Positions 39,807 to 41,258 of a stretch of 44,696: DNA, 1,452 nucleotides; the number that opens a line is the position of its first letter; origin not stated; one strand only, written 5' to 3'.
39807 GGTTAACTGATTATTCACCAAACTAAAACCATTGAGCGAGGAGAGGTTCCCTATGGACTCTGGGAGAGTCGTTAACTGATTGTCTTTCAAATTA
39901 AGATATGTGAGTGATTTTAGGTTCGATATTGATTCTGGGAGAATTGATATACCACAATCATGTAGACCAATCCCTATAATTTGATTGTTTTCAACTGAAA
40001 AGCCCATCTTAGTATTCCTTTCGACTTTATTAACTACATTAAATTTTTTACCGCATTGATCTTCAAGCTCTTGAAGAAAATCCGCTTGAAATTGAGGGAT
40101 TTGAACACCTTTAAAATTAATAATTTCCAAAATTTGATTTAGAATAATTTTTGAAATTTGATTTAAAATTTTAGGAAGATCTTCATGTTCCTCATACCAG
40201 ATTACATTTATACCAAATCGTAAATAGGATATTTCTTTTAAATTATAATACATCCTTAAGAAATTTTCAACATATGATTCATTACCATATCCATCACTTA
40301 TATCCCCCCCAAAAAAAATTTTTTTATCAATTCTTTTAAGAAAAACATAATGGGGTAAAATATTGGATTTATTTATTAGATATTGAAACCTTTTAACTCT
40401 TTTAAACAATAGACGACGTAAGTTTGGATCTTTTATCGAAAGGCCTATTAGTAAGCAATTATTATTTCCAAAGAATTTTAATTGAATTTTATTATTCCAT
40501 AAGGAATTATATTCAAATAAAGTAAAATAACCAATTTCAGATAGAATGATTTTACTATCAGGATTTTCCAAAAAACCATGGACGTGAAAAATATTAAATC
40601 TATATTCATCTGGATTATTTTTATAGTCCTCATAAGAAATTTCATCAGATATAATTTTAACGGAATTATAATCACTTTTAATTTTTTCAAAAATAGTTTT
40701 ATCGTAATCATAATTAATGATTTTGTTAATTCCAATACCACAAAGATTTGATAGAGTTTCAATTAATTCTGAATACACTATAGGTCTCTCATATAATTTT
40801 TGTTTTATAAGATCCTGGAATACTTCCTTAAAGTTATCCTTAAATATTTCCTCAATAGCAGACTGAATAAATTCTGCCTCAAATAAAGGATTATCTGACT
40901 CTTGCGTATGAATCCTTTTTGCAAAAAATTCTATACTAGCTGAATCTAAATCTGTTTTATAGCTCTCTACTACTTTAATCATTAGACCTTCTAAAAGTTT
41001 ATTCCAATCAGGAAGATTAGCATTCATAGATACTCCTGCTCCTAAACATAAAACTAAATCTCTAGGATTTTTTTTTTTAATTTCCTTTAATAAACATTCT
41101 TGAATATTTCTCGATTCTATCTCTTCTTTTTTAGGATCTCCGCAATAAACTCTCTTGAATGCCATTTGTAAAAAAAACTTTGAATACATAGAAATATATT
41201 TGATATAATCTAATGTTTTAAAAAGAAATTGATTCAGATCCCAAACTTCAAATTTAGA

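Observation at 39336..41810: SIR2_2 NADase-type domain fused directly to an LRR array with no NTPase: candidate single-protein archaeal immune sensor-effector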

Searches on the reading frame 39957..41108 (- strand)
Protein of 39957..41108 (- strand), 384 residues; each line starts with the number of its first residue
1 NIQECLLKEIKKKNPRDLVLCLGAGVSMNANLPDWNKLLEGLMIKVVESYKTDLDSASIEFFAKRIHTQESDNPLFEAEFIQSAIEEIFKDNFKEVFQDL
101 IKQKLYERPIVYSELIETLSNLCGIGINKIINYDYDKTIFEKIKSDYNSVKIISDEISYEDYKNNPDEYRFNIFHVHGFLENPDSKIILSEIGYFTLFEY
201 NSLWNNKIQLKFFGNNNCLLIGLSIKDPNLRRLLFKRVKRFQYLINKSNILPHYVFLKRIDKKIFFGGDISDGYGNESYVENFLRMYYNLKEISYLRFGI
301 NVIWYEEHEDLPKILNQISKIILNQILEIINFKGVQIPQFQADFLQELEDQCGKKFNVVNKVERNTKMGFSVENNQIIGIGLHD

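Call 54: search_protein_representatives(protein=window:39957-41108:-)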
Query: 384 residues. Proteins with E-value up to 0.001 (for the whole library): 1379; up to 1e-10: 621; up to 1e-30: 22. The best 150 are listed.
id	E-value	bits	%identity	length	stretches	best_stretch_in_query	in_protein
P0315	2.8e-52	194.5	39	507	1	7-317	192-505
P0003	8.8e-49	183.0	37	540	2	1-318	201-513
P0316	1.6e-44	169.0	38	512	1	9-316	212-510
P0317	3.6e-37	144.8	33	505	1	6-318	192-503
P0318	8.1e-37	143.7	38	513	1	16-318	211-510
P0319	5.9e-35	137.5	97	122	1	1-70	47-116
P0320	4.8e-34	134.5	34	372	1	2-320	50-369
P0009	3.3e-33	131.8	35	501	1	16-319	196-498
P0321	5.0e-33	131.2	36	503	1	14-317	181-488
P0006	1.1e-32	130.1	36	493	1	7-319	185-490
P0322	1.2e-32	129.9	35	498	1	16-315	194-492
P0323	1.3e-32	129.8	33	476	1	8-319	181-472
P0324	1.4e-32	129.7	35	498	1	6-319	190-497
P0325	2.3e-32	129.0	36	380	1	12-320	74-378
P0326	2.9e-32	128.7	37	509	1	16-318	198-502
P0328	5.5e-32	127.8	37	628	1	15-319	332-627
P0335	2.3e-30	122.4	34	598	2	10-285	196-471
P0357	1.6e-27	113.0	31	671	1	4-318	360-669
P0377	5.0e-26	108.1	35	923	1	13-318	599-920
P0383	1.8e-25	106.3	32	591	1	15-318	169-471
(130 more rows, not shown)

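Call 87: search_protein_families(library=pfam, proteins=[P0377, P0357, P0328, P0335, P0383], max_evalue=0.1)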
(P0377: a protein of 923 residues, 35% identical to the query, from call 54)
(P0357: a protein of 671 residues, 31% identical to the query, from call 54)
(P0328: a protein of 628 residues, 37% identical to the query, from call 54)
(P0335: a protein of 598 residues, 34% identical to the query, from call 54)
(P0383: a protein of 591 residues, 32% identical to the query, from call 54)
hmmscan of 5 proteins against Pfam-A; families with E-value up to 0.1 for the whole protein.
P0377 (923 aa): 16 families
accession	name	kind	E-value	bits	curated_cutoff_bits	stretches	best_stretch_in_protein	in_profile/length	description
PF16095.11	COR-A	-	1.2e-41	142.4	35.3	1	278-412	3-143/143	C-terminal of Roc, COR-A domain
PF25497.1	COR-B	-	1.7e-29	102.9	27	1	425-564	2-144/145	C-terminal of Roc, COR-B domain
PF08477.19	Roc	-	1.5e-28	99.8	27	1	107-221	1-118/119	Ras of Complex, Roc, domain of DAPkinase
PF13289.12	SIR2_2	-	8.8e-19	68.4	24.5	1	721-848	2-123/141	SIR2-like domain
PF00071.28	Ras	-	5.9e-18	65.4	21.6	1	107-225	1-118/162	Ras family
PF12799.13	LRR_4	-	6.9e-11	42.5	27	2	39-74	1-36/44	Leucine Rich repeats (2 copies)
PF13855.12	LRR_8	-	2.6e-09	37.1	27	1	19-74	4-61/61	Leucine rich repeat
PF00560.39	LRR_1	-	3.9e-09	35.3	20.6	1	40-61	1-23/23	Leucine Rich Repeat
PF23598.1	LRR_14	-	6.3e-08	32.2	40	1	21-70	52-101/353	Leucine-rich repeat region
PF00025.27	Arf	-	4.1e-06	26.8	22.3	1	103-177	12-79/174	ADP-ribosylation factor family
PF04670.18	Gtr1_RagA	-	0.00022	21.1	22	1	107-172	1-64/232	Gtr1/RagA G protein conserved region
PF13516.12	LRR_6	-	0.00031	21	23.4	0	38-51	2-15/24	Leucine Rich repeat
PF23211.1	LRR_LRWD1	-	0.026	14.7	28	1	19-77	45-101/190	Leucine-rich repeat and WD repeat-containing protein 1, LRR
PF03193.22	RsgA_GTPase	-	0.028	14.7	30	0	212-263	54-106/174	RsgA GTPase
PF24048.1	LRR_NXF1-5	-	0.029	14.4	30.5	1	19-75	57-117/142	NXF1/2/3/5 leucine-rich repeat domain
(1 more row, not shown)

P0357 (671 aa): 2 families
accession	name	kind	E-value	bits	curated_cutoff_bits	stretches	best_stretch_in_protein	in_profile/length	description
PF13289.12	SIR2_2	-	4.1e-21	76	24.5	1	490-626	2-127/141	SIR2-like domain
PF14338.12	Mrr_N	-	1.7e-16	60.5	29.5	1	78-157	1-79/87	Mrr N-terminal domain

P0328 (628 aa): 3 families
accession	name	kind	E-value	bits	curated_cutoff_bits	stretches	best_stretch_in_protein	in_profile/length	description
PF13289.12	SIR2_2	-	6e-18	65.7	24.5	1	450-577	2-124/141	SIR2-like domain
PF07788.17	PDDEXK_10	-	0.038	14.3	21.2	1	216-269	16-71/74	PD-(D/E)XK nuclease superfamily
PF04471.18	Mrr_cat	-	0.041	14.4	21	0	161-264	1-99/115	Restriction endonuclease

P0335 (598 aa): 1 family
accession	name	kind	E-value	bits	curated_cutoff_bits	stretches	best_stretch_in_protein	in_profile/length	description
PF13289.12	SIR2_2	-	2.1e-13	51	24.5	1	320-449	2-124/141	SIR2-like domain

P0383 (591 aa): 3 families
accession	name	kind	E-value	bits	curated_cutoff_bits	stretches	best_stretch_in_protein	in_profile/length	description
PF13289.12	SIR2_2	-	3.8e-18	66.4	24.5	1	278-405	2-124/141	SIR2-like domain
PF25034.1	Spectrin_SYNE1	-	0.033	14.3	35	1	482-546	35-99/188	Nesprin-1, spectrin repeats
PF02146.23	SIR2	-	0.061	13.7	24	0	211-289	13-91/180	Sir2 family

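Call 88: list_cluster_members(proteins=[P0377, P0122, P0315])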
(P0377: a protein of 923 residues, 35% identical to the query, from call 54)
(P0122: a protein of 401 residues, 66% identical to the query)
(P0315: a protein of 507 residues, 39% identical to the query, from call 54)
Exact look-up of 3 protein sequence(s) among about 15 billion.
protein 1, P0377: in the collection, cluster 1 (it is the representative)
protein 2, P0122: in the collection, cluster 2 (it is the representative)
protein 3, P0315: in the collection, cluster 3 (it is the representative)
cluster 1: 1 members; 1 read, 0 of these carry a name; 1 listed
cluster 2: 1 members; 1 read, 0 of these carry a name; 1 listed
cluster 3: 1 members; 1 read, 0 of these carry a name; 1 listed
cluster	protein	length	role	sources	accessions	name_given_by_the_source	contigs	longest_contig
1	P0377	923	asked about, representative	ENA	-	-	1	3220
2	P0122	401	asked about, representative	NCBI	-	-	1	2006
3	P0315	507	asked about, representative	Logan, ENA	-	-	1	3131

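Call 91: find_encoding_contigs(protein=P0377, flank=3000, max_places=2)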
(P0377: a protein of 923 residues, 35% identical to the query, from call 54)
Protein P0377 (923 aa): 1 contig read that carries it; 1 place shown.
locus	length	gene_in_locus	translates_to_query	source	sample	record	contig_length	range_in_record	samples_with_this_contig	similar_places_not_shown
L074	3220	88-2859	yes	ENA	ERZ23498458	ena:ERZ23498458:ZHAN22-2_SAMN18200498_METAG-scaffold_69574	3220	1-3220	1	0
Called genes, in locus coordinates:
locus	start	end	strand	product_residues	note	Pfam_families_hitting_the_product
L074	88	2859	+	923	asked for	PF12799:LRR_4 (weak), PF13855:LRR_8, PF23598:LRR_14, PF00071:Ras, PF08477:Roc, PF16095:COR-A, PF25497:COR-B, PF13289:SIR2_2, +3 more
